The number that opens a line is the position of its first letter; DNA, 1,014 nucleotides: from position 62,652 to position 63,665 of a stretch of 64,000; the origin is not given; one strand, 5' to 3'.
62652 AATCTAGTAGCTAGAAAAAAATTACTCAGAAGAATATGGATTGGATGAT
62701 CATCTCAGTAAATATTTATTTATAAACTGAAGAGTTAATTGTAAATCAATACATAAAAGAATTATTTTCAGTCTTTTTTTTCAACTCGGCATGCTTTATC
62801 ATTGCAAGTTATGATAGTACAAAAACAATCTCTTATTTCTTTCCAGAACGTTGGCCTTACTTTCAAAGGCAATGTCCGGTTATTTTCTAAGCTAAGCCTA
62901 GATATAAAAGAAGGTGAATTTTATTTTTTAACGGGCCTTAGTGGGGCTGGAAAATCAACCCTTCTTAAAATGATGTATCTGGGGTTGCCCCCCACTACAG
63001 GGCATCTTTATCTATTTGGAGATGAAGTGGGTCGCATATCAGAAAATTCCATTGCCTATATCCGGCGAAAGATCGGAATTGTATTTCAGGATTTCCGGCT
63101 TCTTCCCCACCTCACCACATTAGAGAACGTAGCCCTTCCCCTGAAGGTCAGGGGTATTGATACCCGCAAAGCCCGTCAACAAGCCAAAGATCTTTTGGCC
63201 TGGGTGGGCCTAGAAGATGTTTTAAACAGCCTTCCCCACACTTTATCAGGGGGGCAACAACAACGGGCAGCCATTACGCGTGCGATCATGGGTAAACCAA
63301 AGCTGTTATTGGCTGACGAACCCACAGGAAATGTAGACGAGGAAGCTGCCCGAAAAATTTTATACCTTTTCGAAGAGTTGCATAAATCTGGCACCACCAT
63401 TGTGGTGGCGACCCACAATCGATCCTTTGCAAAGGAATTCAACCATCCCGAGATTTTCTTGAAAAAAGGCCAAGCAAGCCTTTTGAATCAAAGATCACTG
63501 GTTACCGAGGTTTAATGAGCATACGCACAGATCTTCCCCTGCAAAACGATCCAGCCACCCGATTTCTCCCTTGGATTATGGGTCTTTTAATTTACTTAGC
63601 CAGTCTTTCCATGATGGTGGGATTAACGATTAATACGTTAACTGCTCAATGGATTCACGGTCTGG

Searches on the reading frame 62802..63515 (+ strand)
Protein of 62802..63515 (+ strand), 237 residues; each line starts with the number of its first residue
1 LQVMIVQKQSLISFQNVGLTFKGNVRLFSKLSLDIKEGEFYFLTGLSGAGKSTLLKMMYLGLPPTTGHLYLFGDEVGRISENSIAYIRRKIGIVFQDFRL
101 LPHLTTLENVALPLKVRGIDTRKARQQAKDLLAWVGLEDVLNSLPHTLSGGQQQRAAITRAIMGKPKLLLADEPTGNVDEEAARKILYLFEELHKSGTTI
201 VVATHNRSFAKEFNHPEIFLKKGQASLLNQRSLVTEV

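Call 63: search_protein_families(library=pfam, proteins=[window:62802-63515:+], max_evalue=0.001)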
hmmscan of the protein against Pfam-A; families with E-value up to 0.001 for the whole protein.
window:62802-63515:+ (237 aa): 3 families
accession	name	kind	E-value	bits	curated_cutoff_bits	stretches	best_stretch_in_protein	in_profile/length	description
PF00005.33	ABC_tran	-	8.9e-36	123.9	25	1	29-175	2-136/137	ABC transporter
PF13304.12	AAA_21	-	1.3e-06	29.1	27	0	145-206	235-299/304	AAA domain, putative AbiEii toxin, Type IV TA system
PF13555.12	AAA_29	-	0.00039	20.5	27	1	27-56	11-41/61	P-loop containing region of AAA domain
